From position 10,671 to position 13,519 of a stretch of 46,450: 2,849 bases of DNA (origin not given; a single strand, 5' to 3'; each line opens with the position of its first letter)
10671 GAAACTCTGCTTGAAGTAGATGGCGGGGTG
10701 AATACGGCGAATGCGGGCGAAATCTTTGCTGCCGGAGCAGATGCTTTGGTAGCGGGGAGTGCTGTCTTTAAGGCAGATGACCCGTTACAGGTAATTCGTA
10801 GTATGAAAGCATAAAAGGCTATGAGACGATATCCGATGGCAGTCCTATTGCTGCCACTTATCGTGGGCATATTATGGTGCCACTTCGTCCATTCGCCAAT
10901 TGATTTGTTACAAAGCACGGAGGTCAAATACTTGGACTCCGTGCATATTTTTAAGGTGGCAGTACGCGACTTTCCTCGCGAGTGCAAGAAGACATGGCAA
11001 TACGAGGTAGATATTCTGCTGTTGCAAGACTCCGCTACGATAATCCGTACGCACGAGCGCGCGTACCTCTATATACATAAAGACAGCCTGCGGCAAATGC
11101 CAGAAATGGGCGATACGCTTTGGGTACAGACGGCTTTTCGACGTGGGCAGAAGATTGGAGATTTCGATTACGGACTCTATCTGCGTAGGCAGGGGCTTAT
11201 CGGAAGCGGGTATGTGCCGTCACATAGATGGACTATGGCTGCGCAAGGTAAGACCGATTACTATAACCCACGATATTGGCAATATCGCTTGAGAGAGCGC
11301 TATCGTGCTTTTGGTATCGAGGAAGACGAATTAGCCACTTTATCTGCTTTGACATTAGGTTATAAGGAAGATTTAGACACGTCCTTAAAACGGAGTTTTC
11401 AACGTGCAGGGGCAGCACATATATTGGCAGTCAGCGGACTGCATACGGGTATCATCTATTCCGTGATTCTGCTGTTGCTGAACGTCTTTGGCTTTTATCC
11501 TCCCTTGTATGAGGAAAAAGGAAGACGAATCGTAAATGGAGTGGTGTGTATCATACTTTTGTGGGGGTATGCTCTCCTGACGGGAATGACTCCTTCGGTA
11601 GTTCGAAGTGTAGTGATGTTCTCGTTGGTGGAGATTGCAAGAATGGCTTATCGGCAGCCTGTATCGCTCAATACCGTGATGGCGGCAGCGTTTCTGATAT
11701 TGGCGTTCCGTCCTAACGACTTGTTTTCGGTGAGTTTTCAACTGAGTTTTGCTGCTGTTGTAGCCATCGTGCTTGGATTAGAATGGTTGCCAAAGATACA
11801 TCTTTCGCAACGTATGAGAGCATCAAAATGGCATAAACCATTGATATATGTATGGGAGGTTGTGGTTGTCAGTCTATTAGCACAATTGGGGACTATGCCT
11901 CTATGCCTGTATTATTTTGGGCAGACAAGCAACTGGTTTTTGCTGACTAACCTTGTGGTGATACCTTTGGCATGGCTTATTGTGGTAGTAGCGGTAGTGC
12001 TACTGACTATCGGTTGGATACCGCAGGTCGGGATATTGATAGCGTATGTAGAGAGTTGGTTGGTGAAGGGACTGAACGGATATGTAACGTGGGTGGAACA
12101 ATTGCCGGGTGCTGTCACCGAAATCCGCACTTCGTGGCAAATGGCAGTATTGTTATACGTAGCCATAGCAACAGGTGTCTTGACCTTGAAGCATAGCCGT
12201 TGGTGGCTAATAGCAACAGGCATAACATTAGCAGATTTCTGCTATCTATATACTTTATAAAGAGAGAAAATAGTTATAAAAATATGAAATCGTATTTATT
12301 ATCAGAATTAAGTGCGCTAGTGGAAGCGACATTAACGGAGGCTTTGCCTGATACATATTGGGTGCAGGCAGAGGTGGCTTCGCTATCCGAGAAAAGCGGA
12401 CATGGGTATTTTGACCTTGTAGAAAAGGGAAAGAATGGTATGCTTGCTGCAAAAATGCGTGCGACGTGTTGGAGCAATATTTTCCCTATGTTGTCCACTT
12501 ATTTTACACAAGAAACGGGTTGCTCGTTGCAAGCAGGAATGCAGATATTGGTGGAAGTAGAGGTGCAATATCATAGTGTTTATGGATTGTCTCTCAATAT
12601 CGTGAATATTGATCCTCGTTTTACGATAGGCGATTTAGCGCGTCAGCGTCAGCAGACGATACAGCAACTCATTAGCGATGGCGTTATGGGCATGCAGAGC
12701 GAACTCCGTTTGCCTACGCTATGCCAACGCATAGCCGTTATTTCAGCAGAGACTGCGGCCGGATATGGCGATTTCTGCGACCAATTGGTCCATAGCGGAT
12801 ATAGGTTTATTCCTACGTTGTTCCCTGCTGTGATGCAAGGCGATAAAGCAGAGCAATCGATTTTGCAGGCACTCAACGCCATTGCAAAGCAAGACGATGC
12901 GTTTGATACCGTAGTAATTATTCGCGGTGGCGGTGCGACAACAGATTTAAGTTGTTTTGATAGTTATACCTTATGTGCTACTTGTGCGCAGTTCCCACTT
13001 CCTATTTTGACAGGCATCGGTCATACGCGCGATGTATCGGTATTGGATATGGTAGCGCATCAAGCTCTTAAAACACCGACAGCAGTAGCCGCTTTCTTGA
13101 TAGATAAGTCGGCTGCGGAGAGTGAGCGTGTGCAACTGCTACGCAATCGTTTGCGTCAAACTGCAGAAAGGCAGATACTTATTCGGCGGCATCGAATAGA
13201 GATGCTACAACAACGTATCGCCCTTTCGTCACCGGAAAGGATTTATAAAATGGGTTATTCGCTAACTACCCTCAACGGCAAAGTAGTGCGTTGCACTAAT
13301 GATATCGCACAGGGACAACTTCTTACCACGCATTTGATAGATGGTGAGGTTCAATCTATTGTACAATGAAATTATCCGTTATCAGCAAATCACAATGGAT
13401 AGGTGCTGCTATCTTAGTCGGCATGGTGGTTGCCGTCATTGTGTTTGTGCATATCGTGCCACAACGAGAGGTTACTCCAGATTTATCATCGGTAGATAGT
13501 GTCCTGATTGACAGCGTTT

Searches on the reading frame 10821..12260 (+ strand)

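Call 53: search_protein_families(library=pfam, proteins=[window:10821-12260:+], max_evalue=0.001)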
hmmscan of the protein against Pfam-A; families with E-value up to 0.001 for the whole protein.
window:10821-12260:+ (479 aa): 2 families
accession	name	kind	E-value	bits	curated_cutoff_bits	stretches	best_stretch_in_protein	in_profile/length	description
PF03772.21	Competence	-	2.8e-61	207.7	23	1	177-456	1-267/270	Competence protein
PF13567.11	DUF4131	-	1.3e-07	32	31.6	1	4-135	30-162/165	Domain of unknown function (DUF4131)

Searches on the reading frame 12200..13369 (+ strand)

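Call 53: search_protein_families(library=pfam, proteins=[window:12200-13369:+], max_evalue=0.001)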
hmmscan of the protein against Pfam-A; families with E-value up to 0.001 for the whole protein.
window:12200-13369:+ (389 aa): 2 families
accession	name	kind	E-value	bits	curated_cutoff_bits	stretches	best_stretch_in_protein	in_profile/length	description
PF02601.20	Exonuc_VII_L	-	2.8e-61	208.2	35.9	2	166-326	5-164/315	Exonuclease VII, large subunit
PF13742.12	tRNA_anti_2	-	2.8e-16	60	27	1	34-137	3-94/95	OB-fold nucleic acid binding domain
